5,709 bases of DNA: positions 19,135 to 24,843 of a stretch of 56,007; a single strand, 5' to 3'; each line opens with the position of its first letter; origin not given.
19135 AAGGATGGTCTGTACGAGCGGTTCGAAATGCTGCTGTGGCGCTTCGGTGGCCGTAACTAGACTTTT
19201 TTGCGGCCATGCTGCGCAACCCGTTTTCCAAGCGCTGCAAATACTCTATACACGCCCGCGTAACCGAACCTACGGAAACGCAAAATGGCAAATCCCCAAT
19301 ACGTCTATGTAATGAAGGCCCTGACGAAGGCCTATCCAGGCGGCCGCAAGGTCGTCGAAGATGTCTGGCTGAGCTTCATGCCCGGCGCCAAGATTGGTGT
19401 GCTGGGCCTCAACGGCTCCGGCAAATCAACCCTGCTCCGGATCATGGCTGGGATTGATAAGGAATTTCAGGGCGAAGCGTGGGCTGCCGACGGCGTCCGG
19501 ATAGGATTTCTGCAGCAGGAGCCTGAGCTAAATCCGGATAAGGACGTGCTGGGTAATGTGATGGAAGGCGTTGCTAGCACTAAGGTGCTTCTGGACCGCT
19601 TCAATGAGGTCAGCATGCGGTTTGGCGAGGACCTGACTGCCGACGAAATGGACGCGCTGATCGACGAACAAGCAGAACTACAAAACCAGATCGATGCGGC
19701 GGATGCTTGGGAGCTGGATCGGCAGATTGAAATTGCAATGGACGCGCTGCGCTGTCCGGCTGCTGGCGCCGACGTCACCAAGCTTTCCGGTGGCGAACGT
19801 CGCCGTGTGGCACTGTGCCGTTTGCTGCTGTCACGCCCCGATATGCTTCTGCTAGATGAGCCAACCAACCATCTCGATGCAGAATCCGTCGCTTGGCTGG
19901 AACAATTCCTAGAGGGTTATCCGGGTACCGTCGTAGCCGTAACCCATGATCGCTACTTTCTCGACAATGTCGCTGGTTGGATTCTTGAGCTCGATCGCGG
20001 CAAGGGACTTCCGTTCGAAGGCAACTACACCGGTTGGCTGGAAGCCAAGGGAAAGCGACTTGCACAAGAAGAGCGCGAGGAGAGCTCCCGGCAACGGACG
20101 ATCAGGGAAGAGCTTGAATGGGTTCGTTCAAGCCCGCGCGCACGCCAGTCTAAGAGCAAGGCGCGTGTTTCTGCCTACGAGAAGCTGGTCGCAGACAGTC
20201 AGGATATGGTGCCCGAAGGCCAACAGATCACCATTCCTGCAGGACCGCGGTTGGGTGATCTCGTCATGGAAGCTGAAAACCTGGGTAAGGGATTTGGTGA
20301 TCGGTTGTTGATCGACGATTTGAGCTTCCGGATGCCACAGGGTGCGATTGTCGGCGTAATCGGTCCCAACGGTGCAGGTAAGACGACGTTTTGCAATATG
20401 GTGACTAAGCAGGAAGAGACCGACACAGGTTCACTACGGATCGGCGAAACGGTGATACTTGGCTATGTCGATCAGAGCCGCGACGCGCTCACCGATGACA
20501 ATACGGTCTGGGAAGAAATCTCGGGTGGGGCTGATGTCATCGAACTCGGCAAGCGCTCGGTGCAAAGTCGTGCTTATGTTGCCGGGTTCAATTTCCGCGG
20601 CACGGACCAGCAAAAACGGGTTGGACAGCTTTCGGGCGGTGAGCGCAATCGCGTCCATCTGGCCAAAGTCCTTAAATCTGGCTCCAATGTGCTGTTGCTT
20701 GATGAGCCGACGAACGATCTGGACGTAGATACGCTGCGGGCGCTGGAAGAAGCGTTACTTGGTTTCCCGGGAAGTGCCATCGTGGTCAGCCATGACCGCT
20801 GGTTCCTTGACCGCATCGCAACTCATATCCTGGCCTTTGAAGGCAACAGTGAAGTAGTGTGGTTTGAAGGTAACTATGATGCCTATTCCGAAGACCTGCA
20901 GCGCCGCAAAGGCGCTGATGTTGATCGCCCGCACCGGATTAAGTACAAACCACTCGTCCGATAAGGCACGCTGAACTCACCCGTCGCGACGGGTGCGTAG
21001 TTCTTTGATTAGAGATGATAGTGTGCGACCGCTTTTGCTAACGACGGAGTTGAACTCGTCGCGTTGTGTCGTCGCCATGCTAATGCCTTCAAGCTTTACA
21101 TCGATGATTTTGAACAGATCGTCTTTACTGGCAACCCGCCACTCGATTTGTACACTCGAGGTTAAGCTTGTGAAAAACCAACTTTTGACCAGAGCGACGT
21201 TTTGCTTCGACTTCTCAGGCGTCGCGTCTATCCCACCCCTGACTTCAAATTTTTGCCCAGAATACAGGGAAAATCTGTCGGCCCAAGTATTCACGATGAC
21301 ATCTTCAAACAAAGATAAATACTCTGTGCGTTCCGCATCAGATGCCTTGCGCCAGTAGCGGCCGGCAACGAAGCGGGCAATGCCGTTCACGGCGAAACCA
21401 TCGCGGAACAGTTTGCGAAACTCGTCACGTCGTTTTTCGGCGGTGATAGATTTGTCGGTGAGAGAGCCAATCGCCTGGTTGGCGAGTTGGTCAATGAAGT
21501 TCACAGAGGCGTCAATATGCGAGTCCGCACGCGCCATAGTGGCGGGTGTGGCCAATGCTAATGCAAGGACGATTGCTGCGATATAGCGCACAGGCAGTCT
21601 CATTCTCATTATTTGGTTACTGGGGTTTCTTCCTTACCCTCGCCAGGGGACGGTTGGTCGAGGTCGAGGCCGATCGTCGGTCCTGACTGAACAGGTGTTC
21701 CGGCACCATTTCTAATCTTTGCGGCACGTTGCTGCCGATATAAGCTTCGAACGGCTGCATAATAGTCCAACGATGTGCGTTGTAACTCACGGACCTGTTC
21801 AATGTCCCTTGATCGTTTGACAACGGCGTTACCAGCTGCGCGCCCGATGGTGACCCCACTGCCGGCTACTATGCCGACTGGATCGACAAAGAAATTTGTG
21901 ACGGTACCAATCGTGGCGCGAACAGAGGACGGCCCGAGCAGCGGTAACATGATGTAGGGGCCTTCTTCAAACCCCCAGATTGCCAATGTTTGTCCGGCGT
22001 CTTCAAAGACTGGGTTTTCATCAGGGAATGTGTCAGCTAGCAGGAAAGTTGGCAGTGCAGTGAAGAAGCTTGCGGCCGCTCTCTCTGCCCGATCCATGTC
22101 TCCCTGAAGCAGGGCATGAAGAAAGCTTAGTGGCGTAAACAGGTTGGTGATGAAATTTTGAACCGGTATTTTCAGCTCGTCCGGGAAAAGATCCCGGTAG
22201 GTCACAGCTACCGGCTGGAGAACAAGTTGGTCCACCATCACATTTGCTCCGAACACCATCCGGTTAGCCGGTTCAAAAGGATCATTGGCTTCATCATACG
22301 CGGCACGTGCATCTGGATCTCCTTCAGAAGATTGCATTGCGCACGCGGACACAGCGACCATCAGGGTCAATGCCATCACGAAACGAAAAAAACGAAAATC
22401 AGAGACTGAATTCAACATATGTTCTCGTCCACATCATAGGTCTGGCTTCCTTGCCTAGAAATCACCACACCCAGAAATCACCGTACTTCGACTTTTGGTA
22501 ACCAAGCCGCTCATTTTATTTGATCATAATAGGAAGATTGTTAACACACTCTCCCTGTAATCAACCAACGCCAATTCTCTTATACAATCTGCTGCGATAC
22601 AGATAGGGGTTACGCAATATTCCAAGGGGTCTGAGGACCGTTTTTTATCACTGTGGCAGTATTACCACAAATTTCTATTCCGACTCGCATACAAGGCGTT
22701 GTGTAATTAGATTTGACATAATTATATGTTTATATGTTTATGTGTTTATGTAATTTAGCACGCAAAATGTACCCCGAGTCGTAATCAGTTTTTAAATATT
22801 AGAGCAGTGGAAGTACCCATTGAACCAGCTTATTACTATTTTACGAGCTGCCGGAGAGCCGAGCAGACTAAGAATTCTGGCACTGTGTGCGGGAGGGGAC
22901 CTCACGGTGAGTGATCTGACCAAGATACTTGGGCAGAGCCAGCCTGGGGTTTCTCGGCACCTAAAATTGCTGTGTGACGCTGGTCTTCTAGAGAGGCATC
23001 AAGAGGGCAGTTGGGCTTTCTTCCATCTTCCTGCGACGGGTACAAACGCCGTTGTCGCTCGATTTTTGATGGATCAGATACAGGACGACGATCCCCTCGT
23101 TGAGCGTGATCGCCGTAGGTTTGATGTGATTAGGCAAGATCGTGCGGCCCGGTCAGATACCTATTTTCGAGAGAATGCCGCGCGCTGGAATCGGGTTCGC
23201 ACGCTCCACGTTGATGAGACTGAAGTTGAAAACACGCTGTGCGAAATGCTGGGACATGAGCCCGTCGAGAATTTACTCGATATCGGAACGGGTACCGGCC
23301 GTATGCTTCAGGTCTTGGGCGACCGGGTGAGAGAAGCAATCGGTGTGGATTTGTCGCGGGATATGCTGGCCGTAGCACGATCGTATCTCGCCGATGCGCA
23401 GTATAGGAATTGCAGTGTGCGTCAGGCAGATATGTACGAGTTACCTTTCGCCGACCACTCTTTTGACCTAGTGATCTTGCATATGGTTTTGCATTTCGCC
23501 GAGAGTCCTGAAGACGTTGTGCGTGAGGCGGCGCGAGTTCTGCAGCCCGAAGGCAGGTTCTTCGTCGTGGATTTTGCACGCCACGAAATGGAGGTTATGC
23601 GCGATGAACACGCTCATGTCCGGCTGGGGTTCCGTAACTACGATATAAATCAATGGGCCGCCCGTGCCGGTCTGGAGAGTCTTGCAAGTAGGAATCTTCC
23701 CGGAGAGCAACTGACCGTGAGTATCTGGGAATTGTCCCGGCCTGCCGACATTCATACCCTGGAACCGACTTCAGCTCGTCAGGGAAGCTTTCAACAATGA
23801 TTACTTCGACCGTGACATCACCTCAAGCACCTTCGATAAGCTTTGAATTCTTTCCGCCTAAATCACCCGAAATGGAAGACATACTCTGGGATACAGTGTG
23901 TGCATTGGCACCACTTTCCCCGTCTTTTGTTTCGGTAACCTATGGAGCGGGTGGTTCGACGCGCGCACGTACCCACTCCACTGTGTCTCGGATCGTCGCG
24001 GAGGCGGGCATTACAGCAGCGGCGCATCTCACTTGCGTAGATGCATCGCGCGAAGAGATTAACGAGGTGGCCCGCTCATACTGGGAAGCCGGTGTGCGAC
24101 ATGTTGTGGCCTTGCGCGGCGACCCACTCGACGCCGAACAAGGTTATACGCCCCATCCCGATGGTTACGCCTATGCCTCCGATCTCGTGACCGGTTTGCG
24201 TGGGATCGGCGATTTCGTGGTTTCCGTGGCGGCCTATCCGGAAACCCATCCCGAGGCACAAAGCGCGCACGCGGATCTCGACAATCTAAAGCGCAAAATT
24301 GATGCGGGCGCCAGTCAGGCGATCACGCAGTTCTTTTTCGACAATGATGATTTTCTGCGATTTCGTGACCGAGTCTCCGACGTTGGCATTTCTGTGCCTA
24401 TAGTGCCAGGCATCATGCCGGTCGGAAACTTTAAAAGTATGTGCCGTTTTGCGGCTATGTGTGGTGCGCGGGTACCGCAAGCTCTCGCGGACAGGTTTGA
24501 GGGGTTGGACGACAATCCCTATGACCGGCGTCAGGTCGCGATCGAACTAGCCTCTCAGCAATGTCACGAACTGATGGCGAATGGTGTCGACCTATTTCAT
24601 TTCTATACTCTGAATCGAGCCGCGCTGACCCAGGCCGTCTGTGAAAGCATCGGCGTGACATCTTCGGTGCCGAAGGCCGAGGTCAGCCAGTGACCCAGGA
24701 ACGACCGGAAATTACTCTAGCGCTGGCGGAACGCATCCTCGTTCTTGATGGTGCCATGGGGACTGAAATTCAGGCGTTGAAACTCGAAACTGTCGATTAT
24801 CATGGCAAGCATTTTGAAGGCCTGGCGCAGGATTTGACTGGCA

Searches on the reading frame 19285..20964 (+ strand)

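Call 31: search_protein_families(library=pfam, proteins=[window:19285-20964:+])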
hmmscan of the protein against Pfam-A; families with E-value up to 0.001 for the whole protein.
window:19285-20964:+ (559 aa): 9 families
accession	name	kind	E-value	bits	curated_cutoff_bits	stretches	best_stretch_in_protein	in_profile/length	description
PF00005.33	ABC_tran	-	2.2e-49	168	25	2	25-195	2-137/137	ABC transporter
PF13304.12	AAA_21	-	2.9e-13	51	27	0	166-227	237-304/304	AAA domain, putative AbiEii toxin, Type IV TA system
PF12848.13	ABC_tran_Xtn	-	1.3e-12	48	25.9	1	234-302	1-71/85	ABC transporter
PF02463.25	SMC_N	-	5e-06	26.5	40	0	163-213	133-187/220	RecF/RecN/SMC N terminal domain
PF13238.12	AAA_18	-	3.2e-05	24.8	29.4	0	356-402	1-44/128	AAA domain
PF13555.12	AAA_29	-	0.00017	21.7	27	0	38-51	26-39/61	P-loop containing region of AAA domain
PF13401.12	AAA_22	-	0.00071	20.3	27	0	355-391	7-37/130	AAA domain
PF13166.12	AAA_13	-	0.00091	18.5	36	0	360-380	23-43/713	AAA domain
PF00006.31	ATP-synt_ab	-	0.00096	19.3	29.5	0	345-380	6-41/213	ATP synthase alpha/beta family, nucleotide-binding domain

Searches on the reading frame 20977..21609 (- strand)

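Call 31: search_protein_families(library=pfam, proteins=[window:20977-21609:-])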
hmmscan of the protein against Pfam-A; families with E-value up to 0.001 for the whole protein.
window:20977-21609:- (210 aa): 1 family
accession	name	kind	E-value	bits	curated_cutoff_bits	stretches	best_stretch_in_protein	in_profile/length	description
PF05494.18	MlaC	-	1.8e-35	122.6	26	1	41-205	2-165/166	MlaC protein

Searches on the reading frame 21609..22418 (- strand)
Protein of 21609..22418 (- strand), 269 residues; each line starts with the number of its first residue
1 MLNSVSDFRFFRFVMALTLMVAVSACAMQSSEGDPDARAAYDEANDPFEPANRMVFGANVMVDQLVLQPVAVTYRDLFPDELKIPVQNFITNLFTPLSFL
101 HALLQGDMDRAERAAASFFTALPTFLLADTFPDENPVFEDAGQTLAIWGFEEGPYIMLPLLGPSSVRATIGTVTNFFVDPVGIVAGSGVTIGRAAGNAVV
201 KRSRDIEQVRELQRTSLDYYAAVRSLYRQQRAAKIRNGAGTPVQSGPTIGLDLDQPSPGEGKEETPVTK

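Call 31: search_protein_families(library=pfam, proteins=[window:21609-22418:-])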
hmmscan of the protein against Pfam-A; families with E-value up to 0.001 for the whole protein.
window:21609-22418:- (269 aa): 1 family
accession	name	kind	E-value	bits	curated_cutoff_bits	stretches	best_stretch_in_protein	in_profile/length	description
PF04333.18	MlaA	-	4.9e-46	157.3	25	1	45-233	2-194/195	MlaA lipoprotein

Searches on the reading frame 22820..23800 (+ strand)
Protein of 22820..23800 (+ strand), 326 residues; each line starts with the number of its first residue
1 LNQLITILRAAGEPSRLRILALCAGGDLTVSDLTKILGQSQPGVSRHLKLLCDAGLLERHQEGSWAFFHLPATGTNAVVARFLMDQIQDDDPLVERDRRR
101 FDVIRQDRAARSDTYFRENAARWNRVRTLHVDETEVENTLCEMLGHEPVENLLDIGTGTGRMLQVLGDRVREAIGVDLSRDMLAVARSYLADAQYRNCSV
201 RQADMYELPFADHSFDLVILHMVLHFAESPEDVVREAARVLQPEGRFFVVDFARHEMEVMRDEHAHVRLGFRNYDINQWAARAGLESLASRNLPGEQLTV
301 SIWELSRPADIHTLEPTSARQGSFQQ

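Call 31: search_protein_families(library=pfam, proteins=[window:22820-23800:+])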
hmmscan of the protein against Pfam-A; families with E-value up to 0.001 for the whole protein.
window:22820-23800:+ (326 aa): 17 families
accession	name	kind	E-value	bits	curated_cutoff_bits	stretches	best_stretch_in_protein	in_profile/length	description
PF08241.18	Methyltransf_11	-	4.4e-27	95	21.2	1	153-249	1-95/95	Methyltransferase domain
PF13847.12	Methyltransf_31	-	8.4e-24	84.4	27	1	150-279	5-132/145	Methyltransferase domain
PF13649.12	Methyltransf_25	-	2.6e-23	83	27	1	153-245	2-97/97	Methyltransferase domain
PF08242.18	Methyltransf_12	-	3.2e-16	60.3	30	1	153-247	1-98/98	Methyltransferase domain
PF13489.12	Methyltransf_23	-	2.2e-15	57.2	27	1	146-286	20-160/164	Methyltransferase domain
PF01209.24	Ubie_methyltran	-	7.6e-15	55.3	20.1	1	142-262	41-164/233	ubiE/COQ5 methyltransferase family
PF01022.26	HTH_5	-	1.2e-11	44.8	22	1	14-58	2-46/47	Bacterial regulatory protein, arsR family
PF12802.13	MarR_2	-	7e-10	39.4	27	1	14-60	5-53/61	MarR family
PF12840.13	HTH_20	-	8.8e-10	38.9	27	1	13-59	3-50/51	Helix-turn-helix domain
PF05175.20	MTS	-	2.5e-07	30.9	23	1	140-256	23-145/170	Methyltransferase small domain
PF07021.18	MetW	-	3.6e-06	27.2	21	1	151-240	16-101/193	Methionine biosynthesis protein MetW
PF02353.26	CMAS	-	1.1e-05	25.3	27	1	127-264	41-179/273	Mycolic acid cyclopropane synthetase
PF05148.21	Methyltransf_8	-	1.8e-05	25.2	27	1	196-276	104-183/219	Hypothetical methyltransferase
PF13412.12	HTH_24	-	7.6e-05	22.7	21.9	1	21-58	11-48/48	Winged helix-turn-helix DNA-binding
PF25213.1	HVO_A0261_N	-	0.00012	22.3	35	1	11-62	8-59/86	HVO_A0261 N-terminal domain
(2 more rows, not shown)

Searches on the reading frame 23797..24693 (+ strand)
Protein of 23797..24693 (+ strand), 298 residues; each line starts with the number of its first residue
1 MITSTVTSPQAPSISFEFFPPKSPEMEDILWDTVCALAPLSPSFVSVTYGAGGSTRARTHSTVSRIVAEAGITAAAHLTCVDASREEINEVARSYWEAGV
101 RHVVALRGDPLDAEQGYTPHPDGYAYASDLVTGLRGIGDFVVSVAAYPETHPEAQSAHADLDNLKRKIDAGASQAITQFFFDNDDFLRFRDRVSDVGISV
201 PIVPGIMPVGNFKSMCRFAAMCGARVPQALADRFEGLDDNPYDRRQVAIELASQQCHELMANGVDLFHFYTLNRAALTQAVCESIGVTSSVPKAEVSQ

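Call 31: search_protein_families(library=pfam, proteins=[window:23797-24693:+])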
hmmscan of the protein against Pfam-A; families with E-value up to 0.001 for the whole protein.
window:23797-24693:+ (298 aa): 1 family
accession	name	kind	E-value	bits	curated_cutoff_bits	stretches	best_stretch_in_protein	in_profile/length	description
PF02219.23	MTHFR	-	2e-100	336.3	24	1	11-286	10-287/287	Methylenetetrahydrofolate reductase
